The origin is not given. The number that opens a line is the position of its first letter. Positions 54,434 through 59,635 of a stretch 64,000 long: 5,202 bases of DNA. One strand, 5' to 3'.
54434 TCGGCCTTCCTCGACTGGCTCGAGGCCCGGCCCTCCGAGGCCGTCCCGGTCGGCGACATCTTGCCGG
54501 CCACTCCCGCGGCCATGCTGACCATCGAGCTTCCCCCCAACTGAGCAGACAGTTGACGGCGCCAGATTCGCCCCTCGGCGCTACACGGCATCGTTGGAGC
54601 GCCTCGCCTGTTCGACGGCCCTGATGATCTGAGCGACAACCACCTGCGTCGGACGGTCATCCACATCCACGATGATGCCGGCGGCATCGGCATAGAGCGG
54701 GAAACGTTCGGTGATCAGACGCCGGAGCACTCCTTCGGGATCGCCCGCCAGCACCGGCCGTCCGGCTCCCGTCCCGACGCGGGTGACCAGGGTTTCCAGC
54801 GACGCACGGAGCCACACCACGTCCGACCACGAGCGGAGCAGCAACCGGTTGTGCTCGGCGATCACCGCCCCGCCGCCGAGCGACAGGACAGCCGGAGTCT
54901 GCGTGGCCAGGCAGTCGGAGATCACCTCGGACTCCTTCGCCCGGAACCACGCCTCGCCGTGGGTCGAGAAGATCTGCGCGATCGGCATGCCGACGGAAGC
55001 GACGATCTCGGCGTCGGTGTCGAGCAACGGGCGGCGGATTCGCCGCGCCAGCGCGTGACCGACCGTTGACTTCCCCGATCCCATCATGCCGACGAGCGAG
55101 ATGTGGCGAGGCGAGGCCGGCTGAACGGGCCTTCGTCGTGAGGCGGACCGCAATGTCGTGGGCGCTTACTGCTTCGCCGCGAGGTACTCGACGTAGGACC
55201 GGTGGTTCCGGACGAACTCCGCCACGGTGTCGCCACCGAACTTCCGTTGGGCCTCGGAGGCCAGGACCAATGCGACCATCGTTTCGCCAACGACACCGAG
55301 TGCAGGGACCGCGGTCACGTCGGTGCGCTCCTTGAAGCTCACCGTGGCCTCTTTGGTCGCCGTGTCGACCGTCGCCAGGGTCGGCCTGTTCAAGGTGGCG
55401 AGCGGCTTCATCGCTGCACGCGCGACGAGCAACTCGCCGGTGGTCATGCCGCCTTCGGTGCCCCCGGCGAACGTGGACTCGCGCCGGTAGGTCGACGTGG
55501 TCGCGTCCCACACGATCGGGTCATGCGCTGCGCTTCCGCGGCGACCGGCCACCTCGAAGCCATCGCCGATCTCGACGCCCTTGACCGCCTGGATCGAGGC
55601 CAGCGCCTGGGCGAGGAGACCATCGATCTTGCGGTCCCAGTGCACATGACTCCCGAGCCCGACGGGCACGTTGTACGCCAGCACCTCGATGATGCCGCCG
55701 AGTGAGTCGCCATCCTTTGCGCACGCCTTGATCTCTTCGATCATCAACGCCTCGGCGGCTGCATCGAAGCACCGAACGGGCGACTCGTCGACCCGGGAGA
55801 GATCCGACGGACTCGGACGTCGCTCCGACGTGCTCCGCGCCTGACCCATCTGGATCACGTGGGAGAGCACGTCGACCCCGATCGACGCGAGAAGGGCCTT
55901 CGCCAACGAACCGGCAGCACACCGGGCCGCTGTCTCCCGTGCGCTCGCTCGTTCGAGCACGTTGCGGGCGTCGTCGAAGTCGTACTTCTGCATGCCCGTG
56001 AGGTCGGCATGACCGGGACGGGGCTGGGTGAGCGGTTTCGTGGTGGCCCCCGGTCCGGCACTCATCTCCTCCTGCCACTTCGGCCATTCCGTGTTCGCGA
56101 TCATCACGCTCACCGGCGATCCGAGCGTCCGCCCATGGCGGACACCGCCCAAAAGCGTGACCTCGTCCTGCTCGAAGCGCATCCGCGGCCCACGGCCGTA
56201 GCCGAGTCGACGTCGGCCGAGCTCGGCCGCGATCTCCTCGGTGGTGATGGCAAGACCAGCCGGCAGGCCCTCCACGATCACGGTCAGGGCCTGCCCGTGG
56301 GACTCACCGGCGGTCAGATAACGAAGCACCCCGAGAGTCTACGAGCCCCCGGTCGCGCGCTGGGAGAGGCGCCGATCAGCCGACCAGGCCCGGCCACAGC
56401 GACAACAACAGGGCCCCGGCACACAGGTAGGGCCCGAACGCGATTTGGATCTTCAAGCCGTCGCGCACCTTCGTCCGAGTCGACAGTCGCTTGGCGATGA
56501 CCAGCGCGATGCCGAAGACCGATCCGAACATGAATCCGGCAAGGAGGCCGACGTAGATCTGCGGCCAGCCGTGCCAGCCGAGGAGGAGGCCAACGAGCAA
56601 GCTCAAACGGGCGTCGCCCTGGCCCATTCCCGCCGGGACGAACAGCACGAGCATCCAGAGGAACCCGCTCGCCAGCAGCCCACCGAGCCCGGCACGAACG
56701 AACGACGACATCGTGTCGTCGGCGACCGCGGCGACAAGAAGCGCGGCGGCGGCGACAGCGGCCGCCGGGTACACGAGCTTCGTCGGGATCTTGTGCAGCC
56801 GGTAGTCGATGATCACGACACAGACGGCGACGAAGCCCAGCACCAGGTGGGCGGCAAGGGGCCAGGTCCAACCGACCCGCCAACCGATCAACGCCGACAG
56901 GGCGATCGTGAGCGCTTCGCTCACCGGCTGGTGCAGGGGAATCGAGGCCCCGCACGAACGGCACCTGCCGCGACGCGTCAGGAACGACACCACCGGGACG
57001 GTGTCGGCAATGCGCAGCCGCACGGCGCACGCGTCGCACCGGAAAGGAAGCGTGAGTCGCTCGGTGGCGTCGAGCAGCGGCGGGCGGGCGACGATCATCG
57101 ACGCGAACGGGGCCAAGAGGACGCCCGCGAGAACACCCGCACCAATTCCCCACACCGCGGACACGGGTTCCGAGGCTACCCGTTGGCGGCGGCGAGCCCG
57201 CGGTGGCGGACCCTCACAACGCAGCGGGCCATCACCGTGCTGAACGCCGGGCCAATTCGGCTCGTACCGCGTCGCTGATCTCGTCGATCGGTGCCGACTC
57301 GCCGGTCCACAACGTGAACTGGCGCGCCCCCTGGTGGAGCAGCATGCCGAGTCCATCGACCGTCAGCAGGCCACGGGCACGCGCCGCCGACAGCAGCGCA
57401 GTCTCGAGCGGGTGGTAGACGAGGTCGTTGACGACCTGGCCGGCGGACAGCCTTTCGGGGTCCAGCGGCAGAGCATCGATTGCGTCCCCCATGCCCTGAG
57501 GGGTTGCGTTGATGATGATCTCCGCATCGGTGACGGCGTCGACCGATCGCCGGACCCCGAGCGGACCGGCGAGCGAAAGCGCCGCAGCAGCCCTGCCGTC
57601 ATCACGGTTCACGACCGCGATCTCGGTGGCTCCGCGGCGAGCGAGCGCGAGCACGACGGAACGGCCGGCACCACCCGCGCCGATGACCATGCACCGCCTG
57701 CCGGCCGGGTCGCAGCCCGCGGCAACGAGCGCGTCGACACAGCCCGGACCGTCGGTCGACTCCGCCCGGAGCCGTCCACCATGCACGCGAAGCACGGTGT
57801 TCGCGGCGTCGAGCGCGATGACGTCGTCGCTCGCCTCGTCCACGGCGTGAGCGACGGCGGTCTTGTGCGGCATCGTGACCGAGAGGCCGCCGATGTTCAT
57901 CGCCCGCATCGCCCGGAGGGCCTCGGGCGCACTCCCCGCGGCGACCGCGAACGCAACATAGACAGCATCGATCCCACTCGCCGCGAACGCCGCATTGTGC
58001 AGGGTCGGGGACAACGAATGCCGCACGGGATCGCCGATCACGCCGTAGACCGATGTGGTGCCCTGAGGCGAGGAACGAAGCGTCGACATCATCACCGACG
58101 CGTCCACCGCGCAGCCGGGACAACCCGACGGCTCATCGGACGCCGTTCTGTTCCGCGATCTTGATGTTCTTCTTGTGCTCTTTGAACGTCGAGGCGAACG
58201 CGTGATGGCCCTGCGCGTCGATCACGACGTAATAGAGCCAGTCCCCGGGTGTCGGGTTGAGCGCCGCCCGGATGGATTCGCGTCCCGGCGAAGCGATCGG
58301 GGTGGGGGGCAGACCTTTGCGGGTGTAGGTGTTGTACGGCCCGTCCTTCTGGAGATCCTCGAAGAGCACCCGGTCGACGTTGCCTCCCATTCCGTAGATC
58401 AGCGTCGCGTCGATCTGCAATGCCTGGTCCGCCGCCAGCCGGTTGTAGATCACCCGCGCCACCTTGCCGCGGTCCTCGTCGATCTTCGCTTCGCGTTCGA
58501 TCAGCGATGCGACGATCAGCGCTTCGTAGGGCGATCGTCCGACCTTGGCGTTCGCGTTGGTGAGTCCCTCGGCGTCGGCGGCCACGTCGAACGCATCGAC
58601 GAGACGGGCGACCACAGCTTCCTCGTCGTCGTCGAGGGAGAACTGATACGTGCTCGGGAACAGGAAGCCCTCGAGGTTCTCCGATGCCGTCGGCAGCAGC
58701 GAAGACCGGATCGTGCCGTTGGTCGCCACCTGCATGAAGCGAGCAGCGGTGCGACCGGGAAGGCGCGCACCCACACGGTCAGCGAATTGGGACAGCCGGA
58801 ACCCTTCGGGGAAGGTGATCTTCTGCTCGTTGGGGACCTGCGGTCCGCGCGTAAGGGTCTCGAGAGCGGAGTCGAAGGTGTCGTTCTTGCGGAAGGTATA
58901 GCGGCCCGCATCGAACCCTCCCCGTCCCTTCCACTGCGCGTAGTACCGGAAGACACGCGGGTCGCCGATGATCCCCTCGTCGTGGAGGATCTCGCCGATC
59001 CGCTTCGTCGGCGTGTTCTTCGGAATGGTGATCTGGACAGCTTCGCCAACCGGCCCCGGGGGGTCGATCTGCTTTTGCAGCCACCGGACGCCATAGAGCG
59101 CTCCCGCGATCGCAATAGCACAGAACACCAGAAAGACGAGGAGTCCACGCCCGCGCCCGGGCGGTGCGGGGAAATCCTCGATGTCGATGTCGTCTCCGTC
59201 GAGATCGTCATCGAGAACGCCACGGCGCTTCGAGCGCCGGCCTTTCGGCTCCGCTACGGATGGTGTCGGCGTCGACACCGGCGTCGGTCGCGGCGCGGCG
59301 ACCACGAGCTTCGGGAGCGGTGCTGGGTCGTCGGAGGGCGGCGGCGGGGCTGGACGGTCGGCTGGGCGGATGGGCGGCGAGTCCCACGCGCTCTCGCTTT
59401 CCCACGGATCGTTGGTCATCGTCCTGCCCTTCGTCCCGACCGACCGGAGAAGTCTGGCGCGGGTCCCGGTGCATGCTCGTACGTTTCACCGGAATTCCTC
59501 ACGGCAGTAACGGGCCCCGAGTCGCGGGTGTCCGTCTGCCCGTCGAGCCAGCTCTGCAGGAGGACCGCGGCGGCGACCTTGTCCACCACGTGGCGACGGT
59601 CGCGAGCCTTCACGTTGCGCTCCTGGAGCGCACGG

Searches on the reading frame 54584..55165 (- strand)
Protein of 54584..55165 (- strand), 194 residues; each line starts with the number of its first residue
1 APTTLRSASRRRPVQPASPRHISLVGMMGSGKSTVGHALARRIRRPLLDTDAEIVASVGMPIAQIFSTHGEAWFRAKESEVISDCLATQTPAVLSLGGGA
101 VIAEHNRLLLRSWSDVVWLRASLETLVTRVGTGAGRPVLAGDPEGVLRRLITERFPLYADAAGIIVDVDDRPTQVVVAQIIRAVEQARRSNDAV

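Call 75: search_protein_families(library=pfam, proteins=[window:54584-55165:-], max_evalue=0.00001)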
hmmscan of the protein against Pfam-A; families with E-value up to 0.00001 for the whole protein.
window:54584-55165:- (194 aa): 2 families
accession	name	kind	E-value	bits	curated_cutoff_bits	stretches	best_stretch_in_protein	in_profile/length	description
PF01202.28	SKI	-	2e-42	145.5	22.1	1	28-184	1-158/159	Shikimate kinase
PF13238.12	AAA_18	-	9e-06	26.6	29.4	0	22-130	1-108/128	AAA domain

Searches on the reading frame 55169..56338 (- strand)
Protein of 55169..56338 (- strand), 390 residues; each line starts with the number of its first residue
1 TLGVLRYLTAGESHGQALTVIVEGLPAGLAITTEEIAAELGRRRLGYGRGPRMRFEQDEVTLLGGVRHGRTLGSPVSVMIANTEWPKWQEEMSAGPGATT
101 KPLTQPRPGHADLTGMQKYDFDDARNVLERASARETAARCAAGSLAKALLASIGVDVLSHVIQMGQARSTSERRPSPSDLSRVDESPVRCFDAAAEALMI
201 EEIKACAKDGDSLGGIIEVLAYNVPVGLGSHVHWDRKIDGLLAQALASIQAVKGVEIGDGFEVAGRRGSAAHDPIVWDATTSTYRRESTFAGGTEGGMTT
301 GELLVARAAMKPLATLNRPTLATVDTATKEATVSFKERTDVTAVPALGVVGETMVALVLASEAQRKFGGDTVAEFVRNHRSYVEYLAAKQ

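Call 75: search_protein_families(library=pfam, proteins=[window:55169-56338:-], max_evalue=0.00001)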
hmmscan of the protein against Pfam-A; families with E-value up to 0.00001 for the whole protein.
window:55169-56338:- (390 aa): 1 family
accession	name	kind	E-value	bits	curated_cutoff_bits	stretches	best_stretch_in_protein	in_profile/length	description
PF01264.26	Chorismate_synt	-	6.7e-112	373.8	27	1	5-361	1-324/327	Chorismate synthase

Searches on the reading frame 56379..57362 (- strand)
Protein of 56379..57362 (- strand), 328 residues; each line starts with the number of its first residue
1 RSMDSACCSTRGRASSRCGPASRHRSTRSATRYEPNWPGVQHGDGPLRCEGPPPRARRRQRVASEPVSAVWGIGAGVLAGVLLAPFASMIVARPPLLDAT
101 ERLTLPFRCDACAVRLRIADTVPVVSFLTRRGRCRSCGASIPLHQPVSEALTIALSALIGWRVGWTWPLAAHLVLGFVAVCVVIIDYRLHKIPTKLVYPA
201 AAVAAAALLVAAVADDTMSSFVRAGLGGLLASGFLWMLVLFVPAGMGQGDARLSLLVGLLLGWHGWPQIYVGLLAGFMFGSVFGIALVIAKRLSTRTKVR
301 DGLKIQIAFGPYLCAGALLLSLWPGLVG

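Call 75: search_protein_families(library=pfam, proteins=[window:56379-57362:-], max_evalue=0.00001)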
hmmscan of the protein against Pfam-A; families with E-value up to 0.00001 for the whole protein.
window:56379-57362:- (328 aa): 2 families
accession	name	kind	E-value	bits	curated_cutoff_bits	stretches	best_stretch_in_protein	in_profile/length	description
PF06750.18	A24_N_bact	-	2.2e-17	63.3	23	1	79-162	2-83/84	Bacterial Peptidase A24 N-terminal domain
PF01478.23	Peptidase_A24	-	1.9e-07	31.9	26.5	1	174-285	2-104/104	Type IV leader peptidase family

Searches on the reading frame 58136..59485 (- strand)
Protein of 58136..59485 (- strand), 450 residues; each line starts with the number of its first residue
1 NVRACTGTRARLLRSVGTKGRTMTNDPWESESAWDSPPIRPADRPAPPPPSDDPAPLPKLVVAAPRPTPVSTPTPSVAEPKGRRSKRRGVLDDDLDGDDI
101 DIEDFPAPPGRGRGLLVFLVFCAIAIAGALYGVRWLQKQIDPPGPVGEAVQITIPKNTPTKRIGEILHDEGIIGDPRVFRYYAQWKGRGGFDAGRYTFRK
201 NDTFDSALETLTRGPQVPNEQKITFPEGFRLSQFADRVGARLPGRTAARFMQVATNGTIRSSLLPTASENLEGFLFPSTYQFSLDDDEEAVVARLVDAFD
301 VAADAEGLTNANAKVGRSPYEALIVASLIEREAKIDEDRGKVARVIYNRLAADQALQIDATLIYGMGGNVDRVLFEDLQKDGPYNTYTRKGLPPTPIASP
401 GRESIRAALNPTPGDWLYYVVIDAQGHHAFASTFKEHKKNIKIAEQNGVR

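Call 75: search_protein_families(library=pfam, proteins=[window:58136-59485:-], max_evalue=0.00001)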
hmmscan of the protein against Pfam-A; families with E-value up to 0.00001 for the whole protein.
window:58136-59485:- (450 aa): 1 family
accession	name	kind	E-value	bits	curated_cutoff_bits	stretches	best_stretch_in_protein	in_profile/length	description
PF02618.21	YceG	-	9.3e-83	278.3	32.4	1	152-442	1-274/275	YceG-like family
